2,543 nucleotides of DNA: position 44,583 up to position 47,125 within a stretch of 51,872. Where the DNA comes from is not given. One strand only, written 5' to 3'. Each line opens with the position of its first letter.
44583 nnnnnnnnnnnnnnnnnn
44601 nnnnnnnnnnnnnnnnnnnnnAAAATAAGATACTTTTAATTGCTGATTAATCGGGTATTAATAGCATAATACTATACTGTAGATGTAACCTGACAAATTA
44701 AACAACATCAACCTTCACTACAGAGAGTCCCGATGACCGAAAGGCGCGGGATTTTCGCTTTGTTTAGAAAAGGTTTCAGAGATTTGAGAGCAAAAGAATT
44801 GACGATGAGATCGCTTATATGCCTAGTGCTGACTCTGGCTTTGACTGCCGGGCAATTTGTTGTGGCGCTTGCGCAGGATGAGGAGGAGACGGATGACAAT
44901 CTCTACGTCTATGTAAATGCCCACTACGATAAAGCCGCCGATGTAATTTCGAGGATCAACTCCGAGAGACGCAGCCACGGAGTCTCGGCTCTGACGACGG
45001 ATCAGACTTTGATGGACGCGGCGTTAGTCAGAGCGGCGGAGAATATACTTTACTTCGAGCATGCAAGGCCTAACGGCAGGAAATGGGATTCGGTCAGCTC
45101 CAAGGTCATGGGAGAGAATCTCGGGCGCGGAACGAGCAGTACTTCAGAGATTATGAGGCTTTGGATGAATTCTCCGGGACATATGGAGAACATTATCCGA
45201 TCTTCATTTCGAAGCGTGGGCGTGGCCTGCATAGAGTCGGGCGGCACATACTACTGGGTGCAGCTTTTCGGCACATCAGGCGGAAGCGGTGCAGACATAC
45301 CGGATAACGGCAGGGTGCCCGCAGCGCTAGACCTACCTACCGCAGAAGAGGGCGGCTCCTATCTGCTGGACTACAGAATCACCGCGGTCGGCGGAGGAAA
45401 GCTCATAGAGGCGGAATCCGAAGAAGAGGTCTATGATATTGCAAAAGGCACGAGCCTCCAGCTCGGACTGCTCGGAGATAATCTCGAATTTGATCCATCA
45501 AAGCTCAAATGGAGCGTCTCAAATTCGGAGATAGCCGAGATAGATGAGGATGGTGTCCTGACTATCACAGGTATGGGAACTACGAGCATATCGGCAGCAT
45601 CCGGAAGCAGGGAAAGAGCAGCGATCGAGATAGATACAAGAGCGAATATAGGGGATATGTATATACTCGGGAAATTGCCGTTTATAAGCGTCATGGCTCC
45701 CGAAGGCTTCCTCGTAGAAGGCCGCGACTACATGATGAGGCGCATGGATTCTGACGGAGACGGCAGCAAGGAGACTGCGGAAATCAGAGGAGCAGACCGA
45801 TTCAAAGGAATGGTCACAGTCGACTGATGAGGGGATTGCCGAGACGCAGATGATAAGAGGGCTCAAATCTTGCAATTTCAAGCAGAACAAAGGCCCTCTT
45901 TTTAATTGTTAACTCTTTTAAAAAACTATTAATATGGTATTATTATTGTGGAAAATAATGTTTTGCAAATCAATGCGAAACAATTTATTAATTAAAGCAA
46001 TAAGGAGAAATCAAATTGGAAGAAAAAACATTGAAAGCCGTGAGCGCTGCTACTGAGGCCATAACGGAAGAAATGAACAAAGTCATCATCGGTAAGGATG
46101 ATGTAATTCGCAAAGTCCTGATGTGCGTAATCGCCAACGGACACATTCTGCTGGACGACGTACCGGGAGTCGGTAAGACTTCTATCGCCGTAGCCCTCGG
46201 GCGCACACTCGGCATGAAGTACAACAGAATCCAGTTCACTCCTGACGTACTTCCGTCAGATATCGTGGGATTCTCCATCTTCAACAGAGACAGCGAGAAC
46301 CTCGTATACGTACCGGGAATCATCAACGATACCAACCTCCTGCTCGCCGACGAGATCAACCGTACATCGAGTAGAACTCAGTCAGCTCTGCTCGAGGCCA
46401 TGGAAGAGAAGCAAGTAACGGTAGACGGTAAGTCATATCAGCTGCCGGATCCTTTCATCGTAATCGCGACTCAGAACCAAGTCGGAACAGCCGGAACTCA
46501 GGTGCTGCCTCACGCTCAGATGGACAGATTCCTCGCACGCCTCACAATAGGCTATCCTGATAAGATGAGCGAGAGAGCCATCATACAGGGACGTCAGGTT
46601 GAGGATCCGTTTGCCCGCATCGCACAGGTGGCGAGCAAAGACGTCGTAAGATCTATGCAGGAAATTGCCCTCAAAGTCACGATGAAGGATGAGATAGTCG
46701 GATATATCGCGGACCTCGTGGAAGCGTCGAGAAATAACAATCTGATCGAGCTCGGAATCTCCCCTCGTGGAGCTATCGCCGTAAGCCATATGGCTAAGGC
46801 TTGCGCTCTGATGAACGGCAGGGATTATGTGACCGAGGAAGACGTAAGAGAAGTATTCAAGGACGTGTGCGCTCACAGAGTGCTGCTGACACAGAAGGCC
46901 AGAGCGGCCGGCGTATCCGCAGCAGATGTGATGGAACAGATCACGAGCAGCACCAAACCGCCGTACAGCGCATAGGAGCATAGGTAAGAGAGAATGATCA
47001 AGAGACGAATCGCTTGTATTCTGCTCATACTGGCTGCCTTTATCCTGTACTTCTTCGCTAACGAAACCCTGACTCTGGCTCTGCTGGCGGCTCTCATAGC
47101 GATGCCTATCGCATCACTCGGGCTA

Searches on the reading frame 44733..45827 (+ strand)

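Call 8: search_protein_families(library=pfam, proteins=[window:44733-45827:+])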
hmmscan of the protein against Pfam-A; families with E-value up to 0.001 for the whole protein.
window:44733-45827:+ (364 aa): 1 family
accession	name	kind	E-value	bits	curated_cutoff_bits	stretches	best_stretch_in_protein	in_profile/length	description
PF00188.32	CAP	-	2.3e-16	61.1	21.1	1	73-179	2-117/117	Cysteine-rich secretory protein family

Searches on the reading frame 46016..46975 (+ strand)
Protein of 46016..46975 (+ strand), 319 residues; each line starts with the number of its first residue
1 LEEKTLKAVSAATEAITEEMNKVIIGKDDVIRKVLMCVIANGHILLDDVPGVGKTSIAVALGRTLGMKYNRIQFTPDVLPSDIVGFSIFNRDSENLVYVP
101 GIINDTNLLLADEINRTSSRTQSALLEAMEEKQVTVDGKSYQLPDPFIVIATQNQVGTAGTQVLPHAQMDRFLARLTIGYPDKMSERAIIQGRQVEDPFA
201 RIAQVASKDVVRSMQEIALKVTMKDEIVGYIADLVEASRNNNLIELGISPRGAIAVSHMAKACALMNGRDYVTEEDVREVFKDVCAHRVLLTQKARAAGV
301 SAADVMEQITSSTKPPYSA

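Call 8: search_protein_families(library=pfam, proteins=[window:46016-46975:+])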
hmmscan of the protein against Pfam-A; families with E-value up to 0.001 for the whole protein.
window:46016-46975:+ (319 aa): 8 families
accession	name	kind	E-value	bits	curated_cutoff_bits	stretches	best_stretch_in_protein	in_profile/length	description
PF07726.17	AAA_3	-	7.6e-52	175.1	27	1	43-173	1-130/131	ATPase family associated with various cellular activities (AAA)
PF17863.7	AAA_lid_2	-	9.8e-25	86.5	22.7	1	237-309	2-74/74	AAA lid domain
PF20030.5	bpMoxR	-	1.8e-13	50.5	27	1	15-200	5-189/205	MoxR domain in the MoxR-vWA-beta-propeller ternary systems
PF07728.20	AAA_5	-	3.4e-11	43.8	22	1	49-172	7-139/139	AAA domain (dynein-related subfamily)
PF00004.35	AAA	-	3.3e-06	28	21.2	1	49-175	6-126/131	ATPase family associated with various cellular activities (AAA)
PF05496.18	RuvB_N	-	1.7e-05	25.1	27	1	41-135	33-114/159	Holliday junction DNA helicase RuvB P-loop domain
PF00158.32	Sigma54_activat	-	0.00095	19.3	20.2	0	107-155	95-144/168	Sigma-54 interaction domain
PF00493.29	MCM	-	0.00095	18.8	23.3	0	96-137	110-153/224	MCM P-loop domain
